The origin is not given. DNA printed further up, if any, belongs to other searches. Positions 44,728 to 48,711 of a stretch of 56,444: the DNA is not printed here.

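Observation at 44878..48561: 1227-aa J-domain, multi-hairpin membrane protein encoded antisense between dnaK and dnaJ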

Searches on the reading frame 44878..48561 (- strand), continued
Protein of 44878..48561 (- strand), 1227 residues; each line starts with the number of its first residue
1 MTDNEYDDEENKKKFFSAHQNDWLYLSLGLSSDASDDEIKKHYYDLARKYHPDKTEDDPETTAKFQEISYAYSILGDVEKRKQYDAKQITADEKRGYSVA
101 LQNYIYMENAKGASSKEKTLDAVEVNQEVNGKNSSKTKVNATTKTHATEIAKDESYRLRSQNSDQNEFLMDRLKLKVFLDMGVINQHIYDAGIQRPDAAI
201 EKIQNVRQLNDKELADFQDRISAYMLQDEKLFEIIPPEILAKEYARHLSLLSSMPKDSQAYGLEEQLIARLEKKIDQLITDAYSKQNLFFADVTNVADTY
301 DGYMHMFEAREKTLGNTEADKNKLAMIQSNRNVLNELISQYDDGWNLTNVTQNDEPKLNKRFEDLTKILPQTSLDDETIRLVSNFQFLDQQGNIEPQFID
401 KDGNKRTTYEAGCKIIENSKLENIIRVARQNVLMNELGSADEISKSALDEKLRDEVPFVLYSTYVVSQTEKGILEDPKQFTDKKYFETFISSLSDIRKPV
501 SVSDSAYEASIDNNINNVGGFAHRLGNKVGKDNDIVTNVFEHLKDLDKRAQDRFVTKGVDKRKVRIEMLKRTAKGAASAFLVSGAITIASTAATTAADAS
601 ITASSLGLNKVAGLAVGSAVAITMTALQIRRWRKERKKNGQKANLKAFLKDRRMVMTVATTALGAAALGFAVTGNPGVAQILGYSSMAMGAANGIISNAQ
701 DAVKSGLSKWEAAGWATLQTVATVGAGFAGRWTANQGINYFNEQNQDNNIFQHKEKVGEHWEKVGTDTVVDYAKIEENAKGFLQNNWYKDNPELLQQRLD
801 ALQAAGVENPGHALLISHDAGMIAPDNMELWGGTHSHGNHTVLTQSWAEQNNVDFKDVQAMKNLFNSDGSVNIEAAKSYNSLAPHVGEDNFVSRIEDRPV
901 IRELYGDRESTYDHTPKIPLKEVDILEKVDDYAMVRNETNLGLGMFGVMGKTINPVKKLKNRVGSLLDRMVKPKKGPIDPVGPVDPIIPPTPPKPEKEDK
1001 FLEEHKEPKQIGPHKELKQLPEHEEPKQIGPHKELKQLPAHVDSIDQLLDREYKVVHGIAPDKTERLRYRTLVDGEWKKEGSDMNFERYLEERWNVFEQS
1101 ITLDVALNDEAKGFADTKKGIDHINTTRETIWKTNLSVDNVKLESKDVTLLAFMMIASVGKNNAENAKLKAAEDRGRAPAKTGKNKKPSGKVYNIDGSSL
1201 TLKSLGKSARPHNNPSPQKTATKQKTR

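Call 52: fold_search(model_id=the predicted structure, library=viral)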
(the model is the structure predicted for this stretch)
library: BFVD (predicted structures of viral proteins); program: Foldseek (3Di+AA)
matches with E <= 10: 119; with E <= 0.001: 0
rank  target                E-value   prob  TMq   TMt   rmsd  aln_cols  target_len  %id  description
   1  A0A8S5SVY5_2          3.6e-02  0.18  0.06  0.07  32.2       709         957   12  Tail tape measure protein [Siphoviridae sp. ctHOG1]
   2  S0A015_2              2.3e-01  0.08  0.08  0.08  35.5       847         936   10  Uncharacterized protein [Cellulophaga phage phi19:3]
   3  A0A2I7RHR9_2          3.2e-01  0.06  0.07  0.07  35.8       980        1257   10  (no name in the UniProt tables at hand)
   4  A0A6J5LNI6            3.6e-01  0.12  0.06  0.10  27.9       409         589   12  Uncharacterized protein [uncultured Caudovirales phage]
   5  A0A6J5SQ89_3          4.4e-01  0.05  0.06  0.06  38.0       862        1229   10  Large polyvalent protein associated domain-containing protein [uncultured Caudovirales phage]
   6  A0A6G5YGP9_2          5.8e-01  0.07  0.08  0.08  28.4       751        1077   10  (no name in the UniProt tables at hand)
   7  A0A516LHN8            6.0e-01  0.06  0.07  0.08  27.2       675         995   10  (no name in the UniProt tables at hand)
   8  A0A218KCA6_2          7.4e-01  0.04  0.06  0.06  50.3      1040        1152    9  Putative tail tape measure protein [Bacillus phage PBC2]
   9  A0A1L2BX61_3          7.7e-01  0.06  0.07  0.07  68.8       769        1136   11  Tape measure protein [Nodularia phage vB_NpeS-2AV2]
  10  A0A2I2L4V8            8.7e-01  0.10  0.08  0.12  20.1       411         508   10  Tetratricopeptide repeat protein [Orpheovirus IHUMI-LCC2]
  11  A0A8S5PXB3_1          9.8e-01  0.05  0.08  0.10  41.0       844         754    9  Minor tail protein [Myoviridae sp. ct4tH12]
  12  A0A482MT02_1          1.0e+00  0.09  0.10  0.10  44.9       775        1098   14  Large polyvalent protein associated domain-containing protein [Escherichia phage PTXU04]
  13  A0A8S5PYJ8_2          1.2e+00  0.03  0.07  0.06  37.2      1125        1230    9  PolyVal ADP-Ribosyltransferase in polyvalent protein [Myoviridae sp. ctWiL39]
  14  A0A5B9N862            1.3e+00  0.08  0.07  0.08  29.6       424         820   10  Internal virion protein [Stenotrophomonas phage Ponderosa]
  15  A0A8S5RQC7            1.3e+00  0.03  0.06  0.08  45.0       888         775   10  (no name in the UniProt tables at hand)
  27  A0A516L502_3          1.9e+00  0.02  0.06  0.06  31.9       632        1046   11  (no name in the UniProt tables at hand)
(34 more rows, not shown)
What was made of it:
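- On Phage tape-measure or other phage and plasmid proteins: The Foldseek BFVD best hit is E=0.036 with probability 0.18 (call 52).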

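Call 56: find_encoding_contigs(protein=P0001, flank=3000, max_places=3)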
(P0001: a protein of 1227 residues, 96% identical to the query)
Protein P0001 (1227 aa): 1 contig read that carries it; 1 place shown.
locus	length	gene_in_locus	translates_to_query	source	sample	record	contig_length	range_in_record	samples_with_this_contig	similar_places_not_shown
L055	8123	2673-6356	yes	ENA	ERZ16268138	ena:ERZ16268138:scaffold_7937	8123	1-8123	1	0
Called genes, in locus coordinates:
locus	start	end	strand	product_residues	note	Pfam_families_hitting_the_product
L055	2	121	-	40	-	?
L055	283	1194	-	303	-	-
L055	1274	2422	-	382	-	PF00226:DnaJ, PF01556:DnaJ_C, PF27659:CHP02642 (faint), PF00684:DnaJ_CXXCXGXG, PF15777:Anti-TRAP (faint), PF20833:RNase_E_G_Thio (faint), PF27439:DnaJ_C_2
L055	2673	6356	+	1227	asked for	PF00226:DnaJ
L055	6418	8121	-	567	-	?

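Call 57: search_protein_representatives(alignment_id=A4)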
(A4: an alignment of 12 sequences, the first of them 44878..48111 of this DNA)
Query: 12 sequences, 1127 profile positions. Proteins with E-value up to 0.001 (for the whole library): 231; up to 1e-10: 204; up to 1e-30: 161. The best 150 are listed.
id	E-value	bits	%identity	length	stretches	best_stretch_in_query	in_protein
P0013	0.0e+00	1503.7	-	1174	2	1-916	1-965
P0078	0.0e+00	1327.9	-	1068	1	40-922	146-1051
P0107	0.0e+00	1324.4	-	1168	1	8-1125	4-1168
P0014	0.0e+00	1248.7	-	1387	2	16-1062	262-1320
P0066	0.0e+00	1238.2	-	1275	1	16-1111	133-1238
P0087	0.0e+00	1209.5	-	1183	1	16-969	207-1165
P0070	0.0e+00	1201.7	-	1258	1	22-1104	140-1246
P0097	0.0e+00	1152.9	-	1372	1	26-1124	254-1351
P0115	0.0e+00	1128.8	-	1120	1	8-939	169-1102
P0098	0.0e+00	1109.4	-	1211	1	16-1104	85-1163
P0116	0.0e+00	1058.7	-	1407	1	14-941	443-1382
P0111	0.0e+00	1033.7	-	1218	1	20-1033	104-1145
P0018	4.7e-297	1004.9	-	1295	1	34-1056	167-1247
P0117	5.8e-286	968.2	-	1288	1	34-1099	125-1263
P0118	1.4e-285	966.9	-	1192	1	39-1068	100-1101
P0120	2.1e-280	949.8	-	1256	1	4-1046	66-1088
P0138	4.9e-227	773.0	-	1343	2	532-1086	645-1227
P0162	2.3e-197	674.7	-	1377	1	48-957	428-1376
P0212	2.4e-100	353.5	-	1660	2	53-638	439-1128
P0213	2.8e-97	343.4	-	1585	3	289-630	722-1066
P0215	3.7e-95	336.3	-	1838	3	34-628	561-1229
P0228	9.4e-70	252.2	-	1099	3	644-804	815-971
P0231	2.3e-61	224.4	-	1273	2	633-865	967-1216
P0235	1.1e-51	192.4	-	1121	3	658-922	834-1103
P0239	4.2e-48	180.5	-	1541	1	34-678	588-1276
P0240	4.8e-46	173.7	-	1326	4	631-861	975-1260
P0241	3.3e-45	170.9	-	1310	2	630-845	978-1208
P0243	6.8e-41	156.6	-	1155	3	894-1074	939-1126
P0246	1.4e-38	148.9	-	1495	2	652-1064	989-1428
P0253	4.6e-35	137.3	-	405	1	661-838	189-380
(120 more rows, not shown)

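Call 58: search_protein_families(library=pfam, proteins=[P0231, P0240, P0241, P0246, P0228, P0235, P0253, P0243], max_evalue=0.01)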
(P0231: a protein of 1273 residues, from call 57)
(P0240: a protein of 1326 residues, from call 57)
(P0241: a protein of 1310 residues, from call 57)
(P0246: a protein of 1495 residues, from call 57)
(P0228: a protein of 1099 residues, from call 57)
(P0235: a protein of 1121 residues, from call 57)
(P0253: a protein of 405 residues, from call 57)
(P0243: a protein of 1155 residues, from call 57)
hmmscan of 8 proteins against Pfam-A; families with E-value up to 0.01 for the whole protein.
P0231 (1273 aa): 1 family
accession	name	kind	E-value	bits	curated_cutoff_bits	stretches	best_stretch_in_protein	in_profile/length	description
PF05887.16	Trypan_PARP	-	0.00013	22.3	100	1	283-308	88-113/134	Procyclic acidic repetitive protein (PARP)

P0240 (1326 aa): 0 families

P0241 (1310 aa): 0 families

P0246 (1495 aa): 0 families

P0228 (1099 aa): 0 families

P0235 (1121 aa): 0 families

P0253 (405 aa): 0 families

P0243 (1155 aa): 0 families

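Call 61: search_protein_families(library=pfam, proteins=[L035:11321-12874:-, L038:10271-11068:-, L022:5330-6289:+, L018:1588-2703:-, L024:10981-11466:+, L024:11450-12754:-, L019:3880-5010:-, L034:6008-7330:+, L046:10880-11815:+, L018:9298-11340:+], max_evalue=0.001)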
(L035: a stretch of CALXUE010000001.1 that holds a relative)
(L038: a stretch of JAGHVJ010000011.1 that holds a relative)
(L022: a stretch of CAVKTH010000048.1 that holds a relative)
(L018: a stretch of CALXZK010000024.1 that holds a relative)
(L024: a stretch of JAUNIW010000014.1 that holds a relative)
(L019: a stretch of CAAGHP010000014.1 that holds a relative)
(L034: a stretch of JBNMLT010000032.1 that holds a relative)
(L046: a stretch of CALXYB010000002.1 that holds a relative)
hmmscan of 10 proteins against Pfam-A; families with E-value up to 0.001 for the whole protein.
L035:11321-12874:- (517 aa): 3 families
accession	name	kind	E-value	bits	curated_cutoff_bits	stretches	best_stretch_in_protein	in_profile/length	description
PF07831.19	PYNP_C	-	4e-10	39.7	27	1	438-491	1-61/75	Pyrimidine nucleoside phosphorylase C-terminal domain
PF02885.22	Glycos_trans_3N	-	4.5e-06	26.8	26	1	110-165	4-60/63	Glycosyl transferase family, helical bundle domain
PF00591.27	Glycos_transf_3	-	1.7e-05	25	27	1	177-274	3-102/253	Glycosyl transferase family, a/b domain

L038:10271-11068:- (265 aa): 2 families
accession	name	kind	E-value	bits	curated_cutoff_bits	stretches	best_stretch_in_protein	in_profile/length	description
PF00293.34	NUDIX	-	3.9e-10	40.3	21.1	1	32-132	29-119/134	NUDIX domain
PF04266.20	ASCH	-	8.9e-10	39.6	21.2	1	158-264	1-102/103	ASCH domain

L022:5330-6289:+ (319 aa): 1 family
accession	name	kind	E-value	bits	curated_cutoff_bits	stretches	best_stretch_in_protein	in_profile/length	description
PF00480.26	ROK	-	9.4e-33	114.4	22.9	2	57-201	2-155/294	ROK family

L018:1588-2703:- (371 aa): 0 families

L024:10981-11466:+ (161 aa): 0 families

L024:11450-12754:- (434 aa): 3 families
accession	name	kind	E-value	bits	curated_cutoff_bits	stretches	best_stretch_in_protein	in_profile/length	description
PF01743.26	PolyA_pol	-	3.6e-27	95.7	23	1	57-180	1-126/126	Poly A polymerase head domain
PF12627.12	PolyA_pol_RNAbd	-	2.3e-09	37.3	22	1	211-266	4-59/64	Probable RNA and SrmB- binding site of polymerase A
PF13735.12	tRNA_NucTran2_2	-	0.00091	19.7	27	0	295-430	15-149/149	tRNA nucleotidyltransferase domain 2 putative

L019:3880-5010:- (376 aa): 1 family
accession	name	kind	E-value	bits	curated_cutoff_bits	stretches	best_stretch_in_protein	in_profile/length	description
PF03959.19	FSH1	-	8.9e-05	22.7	21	1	262-347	104-183/211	Serine hydrolase (FSH1)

L034:6008-7330:+ (440 aa): 1 family
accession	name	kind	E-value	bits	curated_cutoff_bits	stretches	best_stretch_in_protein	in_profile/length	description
PF03702.20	AnmK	-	8.8e-46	157.1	24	1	17-419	3-364/367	Anhydro-N-acetylmuramic acid kinase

L046:10880-11815:+ (311 aa): 1 family
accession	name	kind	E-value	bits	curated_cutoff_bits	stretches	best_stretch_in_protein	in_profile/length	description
PF01408.29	GFO_IDH_MocA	-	6.7e-24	85.3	24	1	4-120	1-117/120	Oxidoreductase family, NAD-binding Rossmann fold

L018:9298-11340:+ (680 aa): 0 families

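Call 76: search_protein_families(library=pfam, proteins=[P0116, P0162, P0212, P0215, P0239, P0213], max_evalue=0.01)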
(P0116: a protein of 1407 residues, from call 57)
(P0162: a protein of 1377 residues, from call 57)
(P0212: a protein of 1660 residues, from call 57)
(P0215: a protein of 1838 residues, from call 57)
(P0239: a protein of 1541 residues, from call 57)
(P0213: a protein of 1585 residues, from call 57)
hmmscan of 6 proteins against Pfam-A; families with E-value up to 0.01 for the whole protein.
P0116 (1407 aa): 0 families

P0162 (1377 aa): 0 families

P0212 (1660 aa): 0 families

P0215 (1838 aa): 0 families

P0239 (1541 aa): 0 families

P0213 (1585 aa): 0 families

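Call 77: find_related_loci(query=A4, collection=viral_contigs, flank=5000)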
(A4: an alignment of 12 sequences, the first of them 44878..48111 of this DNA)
Query A4 (1077 aa) in viral_contigs; peptide patterns used: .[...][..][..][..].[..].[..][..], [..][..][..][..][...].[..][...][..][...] (x = any residue, [..] = any of these).
103 stretches matched a pattern, but none encodes a relative of the query by tblastn (E <= 1e-3).

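Call 78: search_dna_similar(query=window:44878-48111:-, collection=phages, mode=protein, max_evalue=0.001, max_rows=10)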
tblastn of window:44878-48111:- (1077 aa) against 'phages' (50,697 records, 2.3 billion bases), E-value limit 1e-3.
No match.
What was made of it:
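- No phage context was found (calls 77, 78).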

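Call 79: search_dna_similar(query=window:44878-48111:-, collection=plasmids, mode=protein, max_evalue=0.001, max_rows=10)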
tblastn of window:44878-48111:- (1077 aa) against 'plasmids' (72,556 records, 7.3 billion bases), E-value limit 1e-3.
No match.
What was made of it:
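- On Phage tape-measure or other phage and plasmid proteins: No hits in IMG/VR, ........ or PLSDB (calls 77-79).
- No relatives in viral contigs, phage genomes or plasmids (calls 77-79).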

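Call 81: find_encoding_contigs(protein=P0069, flank=7000, max_places=1)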
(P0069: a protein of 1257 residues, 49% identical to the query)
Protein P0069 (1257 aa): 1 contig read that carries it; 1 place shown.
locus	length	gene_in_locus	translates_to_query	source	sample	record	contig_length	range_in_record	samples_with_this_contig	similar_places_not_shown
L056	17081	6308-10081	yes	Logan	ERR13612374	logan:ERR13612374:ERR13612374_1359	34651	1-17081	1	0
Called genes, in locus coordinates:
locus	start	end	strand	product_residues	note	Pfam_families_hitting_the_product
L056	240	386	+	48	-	-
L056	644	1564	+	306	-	PF07733:DNA_pol3_alpha (weak)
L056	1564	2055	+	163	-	-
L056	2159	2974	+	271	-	-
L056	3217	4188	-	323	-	PF13280:WYL (weak), PF25583:WCX (weak)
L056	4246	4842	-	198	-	-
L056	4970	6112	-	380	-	PF00226:DnaJ, PF01556:DnaJ_C, PF00684:DnaJ_CXXCXGXG, PF27439:DnaJ_C_2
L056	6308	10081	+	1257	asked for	-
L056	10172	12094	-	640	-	PF00012:HSP70, PF06723:MreB_Mbl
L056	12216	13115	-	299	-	PF01408:GFO_IDH_MocA, PF02629:CoA_binding (weak)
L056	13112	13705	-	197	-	PF08668:HDOD (weak), PF01966:HD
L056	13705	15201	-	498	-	PF02885:Glycos_trans_3N (weak), PF00591:Glycos_transf_3, PF07831:PYNP_C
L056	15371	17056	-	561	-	PF17092:PCB_OB (faint), PF00575:S1, PF00575:S1, PF00575:S1, PF23459:S1_RRP5 (weak), PF00575:S1, PF23459:S1_RRP5 (weak), PF00575:S1, +3 more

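Call 82: find_encoding_contigs(protein=P0078, flank=7000, max_places=1)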
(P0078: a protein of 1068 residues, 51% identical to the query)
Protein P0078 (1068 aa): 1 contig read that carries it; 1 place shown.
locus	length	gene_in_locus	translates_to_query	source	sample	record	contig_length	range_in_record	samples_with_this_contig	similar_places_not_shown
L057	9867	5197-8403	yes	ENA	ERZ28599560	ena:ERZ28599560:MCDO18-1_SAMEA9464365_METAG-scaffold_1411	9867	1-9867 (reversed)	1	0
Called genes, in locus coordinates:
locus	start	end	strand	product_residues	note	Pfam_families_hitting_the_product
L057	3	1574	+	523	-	?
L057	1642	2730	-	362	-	-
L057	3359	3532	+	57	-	-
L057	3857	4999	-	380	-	PF00226:DnaJ, PF01556:DnaJ_C, PF27659:CHP02642 (faint), PF00684:DnaJ_CXXCXGXG, PF15777:Anti-TRAP (faint), PF27439:DnaJ_C_2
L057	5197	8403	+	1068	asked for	-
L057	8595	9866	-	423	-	?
